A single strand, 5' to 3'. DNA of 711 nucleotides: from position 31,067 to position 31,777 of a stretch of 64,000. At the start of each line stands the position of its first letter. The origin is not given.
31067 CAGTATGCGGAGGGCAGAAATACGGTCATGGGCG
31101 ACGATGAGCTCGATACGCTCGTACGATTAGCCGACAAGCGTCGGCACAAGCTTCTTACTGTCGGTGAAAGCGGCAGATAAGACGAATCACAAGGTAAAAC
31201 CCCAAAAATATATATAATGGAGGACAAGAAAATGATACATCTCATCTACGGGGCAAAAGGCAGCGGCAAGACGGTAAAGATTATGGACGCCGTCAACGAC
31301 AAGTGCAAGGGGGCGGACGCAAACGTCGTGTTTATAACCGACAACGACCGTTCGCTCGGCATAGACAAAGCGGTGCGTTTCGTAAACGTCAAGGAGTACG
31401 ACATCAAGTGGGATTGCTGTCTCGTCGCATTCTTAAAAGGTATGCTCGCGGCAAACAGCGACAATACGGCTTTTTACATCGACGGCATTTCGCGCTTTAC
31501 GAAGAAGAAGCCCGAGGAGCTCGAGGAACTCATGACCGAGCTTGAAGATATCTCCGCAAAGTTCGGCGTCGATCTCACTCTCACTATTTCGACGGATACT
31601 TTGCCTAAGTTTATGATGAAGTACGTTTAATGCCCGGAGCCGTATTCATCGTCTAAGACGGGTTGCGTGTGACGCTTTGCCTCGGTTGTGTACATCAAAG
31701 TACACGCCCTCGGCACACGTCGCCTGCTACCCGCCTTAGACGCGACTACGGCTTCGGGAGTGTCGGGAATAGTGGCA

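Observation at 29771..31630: LeuA-family synthase without regulatory domain (Re-citrate / citramalate synthase candidate) followed by an orphan 137-aa mini P-loop protein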

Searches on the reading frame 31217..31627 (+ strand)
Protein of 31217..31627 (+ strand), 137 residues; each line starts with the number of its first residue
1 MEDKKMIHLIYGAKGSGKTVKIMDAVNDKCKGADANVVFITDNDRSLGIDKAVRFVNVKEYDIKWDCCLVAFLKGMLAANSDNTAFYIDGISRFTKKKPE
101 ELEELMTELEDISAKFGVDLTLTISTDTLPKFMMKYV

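Call 3: search_protein_families(library=pfam, proteins=[window:31217-31627:+], max_evalue=0.01)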
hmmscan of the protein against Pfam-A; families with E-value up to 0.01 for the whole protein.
window:31217-31627:+ (137 aa): 4 families
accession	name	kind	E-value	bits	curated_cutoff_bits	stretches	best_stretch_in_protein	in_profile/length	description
PF01637.24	ATPase_2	-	4.8e-05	23.7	33.2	1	3-61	18-74/225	ATPase domain predominantly from Archaea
PF21445.3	ADDB_N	-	0.00031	20.5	26.6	0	82-119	197-234/290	ADDB, N-terminal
PF25199.1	nSTAND_NTPase5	-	0.0022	18.3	34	0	3-48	39-84/145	Novel STAND NTPase 5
PF06745.19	ATPase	-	0.0023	17.8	26.6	1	6-119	20-121/231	KaiC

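Call 4: search_protein_families(library=ncbifam, proteins=[window:31217-31627:+], max_evalue=0.01)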
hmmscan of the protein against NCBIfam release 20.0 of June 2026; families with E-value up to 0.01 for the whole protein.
window:31217-31627:+ (137 aa): 1 family
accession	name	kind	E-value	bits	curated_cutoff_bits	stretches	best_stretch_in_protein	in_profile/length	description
TIGR02773.1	addB_Gpos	equivalog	7.6e-05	20.5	903.7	0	80-121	194-235/1159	helicase-exonuclease AddAB subunit AddB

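Call 6: search_solved_structures(query=window:31217-31627:+, max_evalue=10, show_alignments=2)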
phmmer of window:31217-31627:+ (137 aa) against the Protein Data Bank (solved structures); distinct sequences matched with E-value up to 10: 10.
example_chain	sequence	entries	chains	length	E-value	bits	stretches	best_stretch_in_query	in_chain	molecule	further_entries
6tdy_D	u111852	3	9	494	0.017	18.4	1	10-69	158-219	ATP synthase subunit beta | subunit beta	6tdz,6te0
6tdu_AD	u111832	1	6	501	0.018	18.3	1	10-69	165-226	ATP synthase subunit beta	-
6f5d_D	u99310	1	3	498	0.021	18.1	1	10-69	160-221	ATP synthase subunit beta, mitochondrial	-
8zn7_D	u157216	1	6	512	0.023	18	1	6-47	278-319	KaiC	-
8ap6_D1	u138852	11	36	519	0.023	18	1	10-69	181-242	ATP synthase subunit beta, mitochondrial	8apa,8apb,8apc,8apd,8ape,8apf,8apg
8wve_A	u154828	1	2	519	0.56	13.5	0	6-46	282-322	Circadian clock oscillator protein KaiC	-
8zn5_B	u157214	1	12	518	0.91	12.8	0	7-46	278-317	KaiC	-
8zn6_F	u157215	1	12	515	1.3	12.3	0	6-48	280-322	KaiC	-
6q45_D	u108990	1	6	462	1.5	12.1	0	10-44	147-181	ATP synthase subunit beta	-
7dyk_A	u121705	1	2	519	1.7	11.9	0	6-46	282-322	Circadian clock protein kinase KaiC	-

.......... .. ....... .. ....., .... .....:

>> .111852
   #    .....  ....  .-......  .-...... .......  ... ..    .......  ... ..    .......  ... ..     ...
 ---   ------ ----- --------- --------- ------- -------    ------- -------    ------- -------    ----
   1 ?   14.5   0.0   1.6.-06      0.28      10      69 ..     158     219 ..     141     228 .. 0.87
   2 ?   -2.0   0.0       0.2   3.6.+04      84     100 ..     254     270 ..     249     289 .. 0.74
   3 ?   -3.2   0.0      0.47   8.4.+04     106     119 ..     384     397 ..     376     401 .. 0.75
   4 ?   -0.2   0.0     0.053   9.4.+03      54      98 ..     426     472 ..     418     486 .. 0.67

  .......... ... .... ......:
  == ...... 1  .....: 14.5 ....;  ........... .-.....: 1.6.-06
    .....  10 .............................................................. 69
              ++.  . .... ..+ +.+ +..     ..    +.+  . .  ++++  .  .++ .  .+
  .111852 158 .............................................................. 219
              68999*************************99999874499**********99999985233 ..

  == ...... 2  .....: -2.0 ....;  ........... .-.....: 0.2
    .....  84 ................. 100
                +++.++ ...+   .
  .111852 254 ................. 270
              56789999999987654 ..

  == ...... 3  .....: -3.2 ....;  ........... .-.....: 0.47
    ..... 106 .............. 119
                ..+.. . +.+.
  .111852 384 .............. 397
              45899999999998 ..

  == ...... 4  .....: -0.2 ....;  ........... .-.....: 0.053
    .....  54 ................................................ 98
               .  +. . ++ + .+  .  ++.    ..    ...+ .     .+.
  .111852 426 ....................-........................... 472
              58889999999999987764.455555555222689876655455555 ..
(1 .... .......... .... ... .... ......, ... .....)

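Call 7: find_homologous_proteins(query=window:31217-31627:+, max_evalue=0.001)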
Query window:31217-31627:+ (137 aa): 30 proteins with E <= 0.001 among 43 candidates.
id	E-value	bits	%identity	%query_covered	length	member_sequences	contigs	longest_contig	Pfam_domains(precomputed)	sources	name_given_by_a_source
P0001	4.8e-83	294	99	100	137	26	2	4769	-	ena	-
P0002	8.5e-69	247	86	96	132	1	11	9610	-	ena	-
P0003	1.0e-65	237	82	96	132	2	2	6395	-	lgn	-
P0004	9.7e-58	212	75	96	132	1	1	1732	-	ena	-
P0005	6.9e-55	202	67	96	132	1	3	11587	-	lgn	-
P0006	3.9e-53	197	68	96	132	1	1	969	-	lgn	-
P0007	5.9e-53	196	69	96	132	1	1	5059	-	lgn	-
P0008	7.5e-53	196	68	96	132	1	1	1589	-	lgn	-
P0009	1.6e-51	192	66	96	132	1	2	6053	-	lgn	-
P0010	1.5e-50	188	65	96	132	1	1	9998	-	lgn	-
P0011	3.8e-44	168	61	96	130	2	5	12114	-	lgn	-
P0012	5.5e-44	167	61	96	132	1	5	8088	-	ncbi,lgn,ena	-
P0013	1.2e-43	166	61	96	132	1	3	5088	-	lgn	-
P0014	6.8e-43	164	59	96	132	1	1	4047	-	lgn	-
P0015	7.2e-43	164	60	96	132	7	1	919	-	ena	-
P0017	3.5e-29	119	50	96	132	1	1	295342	-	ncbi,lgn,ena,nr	ncbi:MAG: hypothetical protein J1G38_06635 [Clostridiales bacterium]|nr:hypothetical protein [Clostr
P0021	6.9e-24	102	45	96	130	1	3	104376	-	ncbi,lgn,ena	-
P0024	2.6e-20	91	40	96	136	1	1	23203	-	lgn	-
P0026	6.8e-19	86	42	96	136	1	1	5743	-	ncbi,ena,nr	ncbi:MAG: twitching motility protein PilT [Clostridia bacterium]|nr:twitching motility protein PilT 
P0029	8.6e-17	79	40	96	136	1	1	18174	PF13401.13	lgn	-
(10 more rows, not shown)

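Call 18: find_encoding_contigs(protein=P0017, flank=6000, max_places=2)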
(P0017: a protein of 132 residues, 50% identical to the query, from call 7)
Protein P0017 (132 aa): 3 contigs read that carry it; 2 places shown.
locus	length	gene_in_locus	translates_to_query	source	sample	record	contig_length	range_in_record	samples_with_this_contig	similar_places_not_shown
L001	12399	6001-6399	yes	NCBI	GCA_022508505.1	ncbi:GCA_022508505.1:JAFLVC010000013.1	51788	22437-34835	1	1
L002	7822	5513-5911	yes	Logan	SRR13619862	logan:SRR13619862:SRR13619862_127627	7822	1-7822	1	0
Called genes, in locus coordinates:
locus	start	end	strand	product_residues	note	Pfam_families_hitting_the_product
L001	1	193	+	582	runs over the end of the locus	PF13177:DNA_pol3_delta2, PF00004:AAA, PF22608:DNAX_ATPase_lid, PF12169:DNA_pol3_gamma3 (weak)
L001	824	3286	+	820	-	PF13676:TIR_2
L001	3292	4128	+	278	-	PF17032:Zn_ribbon_15 (faint), PF18912:DZR_2 (faint), PF13248:Zn_ribbon_3 (faint), PF13421:Band_7_1, PF24463:DUF7577 (faint), PF12773:DZR, PF13240:Zn_Ribbon_1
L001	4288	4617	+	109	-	-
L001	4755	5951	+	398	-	PF00155:Aminotran_1_2, PF01041:DegT_DnrJ_EryC1, PF01053:Cys_Met_Meta_PP (weak)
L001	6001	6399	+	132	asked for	-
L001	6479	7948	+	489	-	PF14821:Thr_synth_N, PF00291:PALP, PF24857:THR4_C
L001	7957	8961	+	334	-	PF00579:tRNA-synt_1b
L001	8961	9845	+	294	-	PF18937:DUF5685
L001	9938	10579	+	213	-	-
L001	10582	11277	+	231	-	-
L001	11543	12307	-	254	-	PF02811:PHP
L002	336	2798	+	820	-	PF13676:TIR_2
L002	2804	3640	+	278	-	PF17032:Zn_ribbon_15 (faint), PF18912:DZR_2 (faint), PF13248:Zn_ribbon_3 (faint), PF13421:Band_7_1, PF24463:DUF7577 (faint), PF12773:DZR, PF13240:Zn_Ribbon_1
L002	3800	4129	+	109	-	-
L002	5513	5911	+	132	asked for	-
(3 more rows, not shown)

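Call 19: find_encoding_contigs(protein=P0021, flank=6000, max_places=2)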
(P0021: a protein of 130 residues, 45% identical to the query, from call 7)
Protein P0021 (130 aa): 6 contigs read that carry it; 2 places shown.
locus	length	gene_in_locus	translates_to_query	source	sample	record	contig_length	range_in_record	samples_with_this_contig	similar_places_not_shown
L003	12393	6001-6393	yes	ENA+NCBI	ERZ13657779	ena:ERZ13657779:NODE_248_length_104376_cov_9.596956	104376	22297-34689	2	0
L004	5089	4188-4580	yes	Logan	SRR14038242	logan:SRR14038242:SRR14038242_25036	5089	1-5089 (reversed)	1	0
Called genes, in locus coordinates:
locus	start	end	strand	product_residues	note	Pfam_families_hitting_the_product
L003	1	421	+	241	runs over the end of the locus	PF00072:Response_reg, PF04397:LytTR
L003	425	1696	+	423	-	PF14501:HATPase_c_5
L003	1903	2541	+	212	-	-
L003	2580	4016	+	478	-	PF01145:Band_7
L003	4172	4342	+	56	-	PF13451:zf_Tbcl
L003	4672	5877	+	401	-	PF00155:Aminotran_1_2, PF01041:DegT_DnrJ_EryC1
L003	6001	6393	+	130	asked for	-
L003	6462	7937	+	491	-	PF14821:Thr_synth_N, PF00291:PALP, PF24857:THR4_C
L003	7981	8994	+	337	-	PF00579:tRNA-synt_1b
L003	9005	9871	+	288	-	PF18937:DUF5685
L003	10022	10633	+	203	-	-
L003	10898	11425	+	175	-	-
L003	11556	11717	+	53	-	-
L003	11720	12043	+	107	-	PF00584:SecE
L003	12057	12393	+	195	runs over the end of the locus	PF02357:NusG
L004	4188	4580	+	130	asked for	-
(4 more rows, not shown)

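Call 20: find_encoding_contigs(protein=P0029, flank=6000, max_places=2)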
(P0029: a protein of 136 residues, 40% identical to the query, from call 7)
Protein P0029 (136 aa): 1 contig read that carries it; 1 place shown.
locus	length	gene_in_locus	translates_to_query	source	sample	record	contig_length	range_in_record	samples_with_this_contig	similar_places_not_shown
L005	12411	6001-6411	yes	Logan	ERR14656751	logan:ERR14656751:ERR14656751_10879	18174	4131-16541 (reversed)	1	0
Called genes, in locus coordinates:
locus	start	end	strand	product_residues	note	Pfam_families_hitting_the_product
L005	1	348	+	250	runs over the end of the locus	PF00528:BPD_transp_1 (weak)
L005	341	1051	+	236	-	PF02463:SMC_N (faint), PF13476:AAA_23 (weak), PF00005:ABC_tran, PF13304:AAA_21 (weak)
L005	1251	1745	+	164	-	PF01257:2Fe-2S_thioredx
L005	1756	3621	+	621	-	PF01257:2Fe-2S_thioredx, PF01512:Complex1_51K, PF10531:SLBB (weak), PF10589:NADH_4Fe-4S, PF00037:Fer4 (weak), PF12837:Fer4_6 (weak), PF12838:Fer4_7 (weak), PF14697:Fer4_21, +2 more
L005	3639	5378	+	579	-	PF13510:Fer2_4, PF12837:Fer4_6 (faint), PF10588:NADH-G_4Fe-4S_3, PF13237:Fer4_10 (faint), PF12838:Fer4_7, PF00037:Fer4 (weak), PF02906:Fe_hyd_lg_C, PF02256:Fe_hyd_SSU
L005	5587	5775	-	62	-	-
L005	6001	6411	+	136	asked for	PF13401:AAA_22 (weak)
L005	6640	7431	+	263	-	PF13349:DUF4097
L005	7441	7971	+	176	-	-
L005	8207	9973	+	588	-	PF00664:ABC_membrane, PF00005:ABC_tran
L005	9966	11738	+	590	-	PF00664:ABC_membrane, PF00005:ABC_tran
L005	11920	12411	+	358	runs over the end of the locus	PF01699:Na_Ca_ex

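Call 21: find_encoding_contigs(protein=P0011, flank=6000, max_places=1)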
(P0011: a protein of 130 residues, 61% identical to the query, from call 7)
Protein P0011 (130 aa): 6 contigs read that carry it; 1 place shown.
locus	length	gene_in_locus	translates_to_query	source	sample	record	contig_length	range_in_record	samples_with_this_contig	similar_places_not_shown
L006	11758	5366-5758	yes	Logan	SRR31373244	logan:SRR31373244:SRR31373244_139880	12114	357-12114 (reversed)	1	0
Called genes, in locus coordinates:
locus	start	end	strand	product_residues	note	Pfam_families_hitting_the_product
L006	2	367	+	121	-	?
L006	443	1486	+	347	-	PF00814:TsaD, PF22521:HypF_C_2 (weak)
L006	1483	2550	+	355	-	PF02540:NAD_synthase (faint), PF03054:tRNA_Me_trans, PF20259:tRNA_Me_trans_M, PF20258:tRNA_Me_trans_C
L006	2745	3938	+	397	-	PF00155:Aminotran_1_2, PF01041:DegT_DnrJ_EryC1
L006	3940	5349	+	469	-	PF00682:HMGL-like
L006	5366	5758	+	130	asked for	-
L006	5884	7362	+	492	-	PF14821:Thr_synth_N, PF00291:PALP, PF24857:THR4_C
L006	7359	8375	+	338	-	PF00579:tRNA-synt_1b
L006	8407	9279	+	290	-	PF18937:DUF5685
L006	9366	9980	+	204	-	-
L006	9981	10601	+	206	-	-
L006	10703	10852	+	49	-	PF00471:Ribosomal_L33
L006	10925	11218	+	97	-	PF00584:SecE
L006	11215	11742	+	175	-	PF02357:NusG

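Call 22: find_encoding_contigs(protein=P0024, flank=6000, max_places=1)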
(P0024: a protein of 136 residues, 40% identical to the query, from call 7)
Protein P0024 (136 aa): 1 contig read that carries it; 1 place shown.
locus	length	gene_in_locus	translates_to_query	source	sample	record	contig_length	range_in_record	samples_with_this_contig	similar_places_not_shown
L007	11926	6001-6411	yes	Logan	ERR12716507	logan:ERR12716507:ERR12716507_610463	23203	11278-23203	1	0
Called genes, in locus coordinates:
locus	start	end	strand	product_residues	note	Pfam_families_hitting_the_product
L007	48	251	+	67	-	PF01197:Ribosomal_L31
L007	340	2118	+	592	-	PF07136:DUF1385, PF17827:PrmC_N, PF03602:Cons_hypoth95, PF05175:MTS, PF06325:PrmA, PF13847:Methyltransf_31, PF09445:Methyltransf_15, PF13649:Methyltransf_25, +1 more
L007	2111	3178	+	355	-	PF03462:PCRF, PF00472:RF-1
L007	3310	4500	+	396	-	PF00155:Aminotran_1_2, PF01053:Cys_Met_Meta_PP (weak), PF01041:DegT_DnrJ_EryC1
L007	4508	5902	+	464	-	PF00682:HMGL-like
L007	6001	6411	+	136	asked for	-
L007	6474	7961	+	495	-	PF14821:Thr_synth_N, PF00291:PALP, PF24857:THR4_C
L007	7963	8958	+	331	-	PF00579:tRNA-synt_1b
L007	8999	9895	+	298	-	PF18937:DUF5685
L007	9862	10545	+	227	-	-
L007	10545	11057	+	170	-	-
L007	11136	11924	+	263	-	?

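Call 23: find_encoding_contigs(protein=P0005, flank=6000, max_places=1)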
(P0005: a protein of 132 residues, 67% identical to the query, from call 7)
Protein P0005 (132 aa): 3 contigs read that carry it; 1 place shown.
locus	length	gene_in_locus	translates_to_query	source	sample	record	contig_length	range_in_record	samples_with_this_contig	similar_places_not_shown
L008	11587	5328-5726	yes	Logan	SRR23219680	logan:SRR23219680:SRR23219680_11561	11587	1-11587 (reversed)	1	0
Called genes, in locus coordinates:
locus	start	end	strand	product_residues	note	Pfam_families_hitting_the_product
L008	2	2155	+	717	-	?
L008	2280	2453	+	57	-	PF13451:zf_Tbcl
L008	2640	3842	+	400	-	PF00155:Aminotran_1_2, PF01041:DegT_DnrJ_EryC1, PF01053:Cys_Met_Meta_PP (weak)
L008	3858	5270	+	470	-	PF00682:HMGL-like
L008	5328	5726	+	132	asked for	-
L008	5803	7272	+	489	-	PF14821:Thr_synth_N, PF00291:PALP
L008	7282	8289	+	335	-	PF00579:tRNA-synt_1b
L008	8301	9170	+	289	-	PF18937:DUF5685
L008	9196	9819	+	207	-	-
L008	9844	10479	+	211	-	-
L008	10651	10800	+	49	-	-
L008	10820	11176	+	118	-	PF00584:SecE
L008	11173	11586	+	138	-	?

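Call 24: find_encoding_contigs(protein=P0026, flank=6000, max_places=1)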
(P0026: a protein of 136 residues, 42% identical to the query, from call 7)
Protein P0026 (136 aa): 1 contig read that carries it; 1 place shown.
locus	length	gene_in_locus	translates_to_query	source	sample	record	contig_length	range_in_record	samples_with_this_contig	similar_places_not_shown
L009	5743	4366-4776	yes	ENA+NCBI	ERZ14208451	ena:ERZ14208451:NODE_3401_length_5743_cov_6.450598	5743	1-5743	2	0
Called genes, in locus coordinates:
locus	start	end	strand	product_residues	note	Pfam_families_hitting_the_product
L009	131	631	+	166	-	PF01257:2Fe-2S_thioredx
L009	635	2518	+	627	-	PF01257:2Fe-2S_thioredx (weak), PF01512:Complex1_51K, PF10531:SLBB (weak), PF10589:NADH_4Fe-4S, PF12837:Fer4_6 (faint), PF00037:Fer4 (weak), PF14697:Fer4_21 (weak), PF12838:Fer4_7 (weak)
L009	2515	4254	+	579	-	PF13510:Fer2_4, PF10588:NADH-G_4Fe-4S_3, PF12838:Fer4_7, PF14697:Fer4_21 (weak), PF22117:Fer4_Nqo3 (weak), PF00037:Fer4 (weak), PF02906:Fe_hyd_lg_C, PF02256:Fe_hyd_SSU, +2 more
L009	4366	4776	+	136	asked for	-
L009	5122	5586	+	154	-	PF06445:GyrI-like, PF14526:Cass2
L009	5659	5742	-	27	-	?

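Call 34: predict_structure(alignment_id=A1)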
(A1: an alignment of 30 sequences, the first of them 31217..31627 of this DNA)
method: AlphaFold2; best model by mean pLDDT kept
length: 137 residues; sequences in the alignment: 30
mean_pLDDT: 90.1   pTM: 0.87
mean pLDDT of the five models: 90.1, 89.4, 89.0, 87.2, 86.1
residues with pLDDT >= 90: 108; 70-90: 19; 50-70: 7; < 50: 3
segments of 3 or more residues with pLDDT < 50: 1-3
pLDDT, mean of each block of 10 residues (from residue 1): 71 92 93 82 82 92 94 94 93 94 96 94 94 93
secondary structure, 60 per line:
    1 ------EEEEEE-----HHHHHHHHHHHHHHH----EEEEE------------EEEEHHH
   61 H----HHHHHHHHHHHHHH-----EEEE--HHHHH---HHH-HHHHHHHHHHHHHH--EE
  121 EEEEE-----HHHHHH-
elements in order: E7-12 H18-32 E37-41 E54-57 H58-61 H66-79 E85-88 H91-95 H103-116 E119-125 H131-136

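Call 37: search_protein_representatives(alignment_id=A1)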
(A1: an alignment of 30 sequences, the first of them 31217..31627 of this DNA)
Query: 30 sequences, 133 profile positions. Proteins with E-value up to 0.001 (for the whole library): 1689; up to 1e-10: 845; up to 1e-30: 74. The best 150 are listed.
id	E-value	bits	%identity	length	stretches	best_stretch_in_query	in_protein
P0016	1.1e-55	203.8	-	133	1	1-133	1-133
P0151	9.9e-48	178.1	-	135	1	1-133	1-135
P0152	1.2e-45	171.4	-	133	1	1-133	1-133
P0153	5.1e-45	169.3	-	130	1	1-133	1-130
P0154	1.2e-43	164.9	-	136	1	1-131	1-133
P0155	1.5e-43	164.5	-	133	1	1-133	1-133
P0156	1.6e-43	164.5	-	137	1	1-132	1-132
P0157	8.3e-43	162.2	-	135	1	1-133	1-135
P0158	1.8e-42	161.1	-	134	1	1-132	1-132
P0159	1.0e-41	158.6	-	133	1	1-132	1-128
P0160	2.3e-41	157.5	-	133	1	1-133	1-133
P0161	1.3e-40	155.1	-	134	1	1-132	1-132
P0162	1.6e-40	154.8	-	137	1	1-133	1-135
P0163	5.8e-40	153.0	-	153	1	1-97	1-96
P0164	1.3e-39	151.8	-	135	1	3-133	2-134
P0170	4.3e-38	146.9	-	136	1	1-133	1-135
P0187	2.0e-35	138.3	-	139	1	1-132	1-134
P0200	2.3e-33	131.6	-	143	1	1-133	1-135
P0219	6.9e-31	123.6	-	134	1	1-133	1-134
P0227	1.4e-30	122.6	-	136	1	1-133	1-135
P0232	2.4e-30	121.8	-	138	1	1-133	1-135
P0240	1.0e-29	119.8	-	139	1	1-133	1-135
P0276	1.0e-27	113.4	-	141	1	1-129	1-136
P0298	5.2e-27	111.1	-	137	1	1-133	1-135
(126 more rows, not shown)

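Call 40: search_protein_families(library=pfam, alignment_id=A2, max_evalue=0.001)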
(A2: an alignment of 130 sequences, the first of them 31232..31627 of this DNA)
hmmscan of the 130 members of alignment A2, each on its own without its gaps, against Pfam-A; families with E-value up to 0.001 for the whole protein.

A. member 1, window:31232-31627:+ (132 aa): 2 families
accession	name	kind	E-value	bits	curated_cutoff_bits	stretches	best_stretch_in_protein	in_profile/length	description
PF01637.24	ATPase_2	-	0.00025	21.4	33.2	1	2-56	22-74/225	ATPase domain predominantly from Archaea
PF21445.3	ADDB_N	-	0.00027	20.7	26.6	0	77-114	197-234/290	ADDB, N-terminal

B. families by the number of members that match (of 130 scanned): 16 families
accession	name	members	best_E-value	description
PF01637.24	ATPase_2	22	2.9e-07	ATPase domain predominantly from Archaea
PF13479.12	AAA_24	10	1.2e-07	AAA domain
PF13401.12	AAA_22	9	1.4e-05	AAA domain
PF00004.35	AAA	6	1.1e-05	ATPase family associated with various cellular activities (AAA)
PF09848.15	SLFN-g3_helicase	4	4.2e-06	Schlafen group 3, DNA/RNA helicase domain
PF13173.12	AAA_14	3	4.5e-05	AAA domain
PF21445.3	ADDB_N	2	0.00011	ADDB, N-terminal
PF04851.21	ResIII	2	0.00011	Type III restriction enzyme, res subunit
PF00265.24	TK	2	0.00012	Thymidine kinase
PF02702.23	KdpD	2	0.00018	Osmosensitive K+ channel His kinase sensor domain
PF00448.28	SRP54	2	0.00039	SRP54-type protein, GTPase domain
PF00308.24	Bac_DnaA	2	0.00051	Bacterial DnaA ATPAse domain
PF03796.21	DnaB_C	1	0.00012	DnaB-like helicase C terminal domain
PF13481.12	AAA_25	1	0.00013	AAA domain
PF07728.20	AAA_5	1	0.00047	AAA domain (dynein-related subfamily)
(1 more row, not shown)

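Call 41: search_protein_families(library=ncbifam, alignment_id=A2, max_evalue=0.001)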
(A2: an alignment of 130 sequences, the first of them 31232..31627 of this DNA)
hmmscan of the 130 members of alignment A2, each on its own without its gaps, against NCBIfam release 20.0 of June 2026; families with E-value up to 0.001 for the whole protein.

A. member 1, window:31232-31627:+ (132 aa): 1 family
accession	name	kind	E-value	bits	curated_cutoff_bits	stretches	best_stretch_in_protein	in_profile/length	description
TIGR02773.1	addB_Gpos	equivalog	7.4e-05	20.6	903.7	0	75-116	194-235/1159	helicase-exonuclease AddAB subunit AddB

B. families by the number of members that match (of 130 scanned): 15 families
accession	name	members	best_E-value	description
TIGR02237.1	recomb_radB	6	3.2e-05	DNA repair and recombination protein RadB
NF047389.1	ATPase_Sll1717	3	1.7e-05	P-loop ATPase, Sll1717 family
NF003296.0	PRK04296.1-1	2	9.8e-07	thymidine kinase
TIGR02773.1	addB_Gpos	1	7.4e-05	helicase-exonuclease AddAB subunit AddB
TIGR00929.1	VirB4_CagE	1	7.9e-05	VirB4 family type IV secretion/conjugal transfer ATPase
TIGR02236.1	recomb_radA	1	0.0002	DNA repair and recombination protein RadA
NF003301.0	PRK04301.1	1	0.00021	DNA repair and recombination protein RadA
TIGR00362.1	DnaA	1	0.00021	chromosomal replication initiator protein DnaA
NF010028.0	PRK13503.1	1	0.00065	HTH-type transcriptional activator RhaS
NF041017.1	DNA_import_CedB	1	0.00073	DNA import protein CedB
NF003300.0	PRK04296.1-5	1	0.00076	thymidine kinase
NF042913.1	CyRepA1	1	0.00076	plasmid replication protein, CyRepA1 family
NF003299.0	PRK04296.1-4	1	0.00089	thymidine kinase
TIGR01420.1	pilT_fam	1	0.0009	PilT/PilU family type 4a pilus ATPase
TIGR00959.1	ffh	1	0.00091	signal recognition particle protein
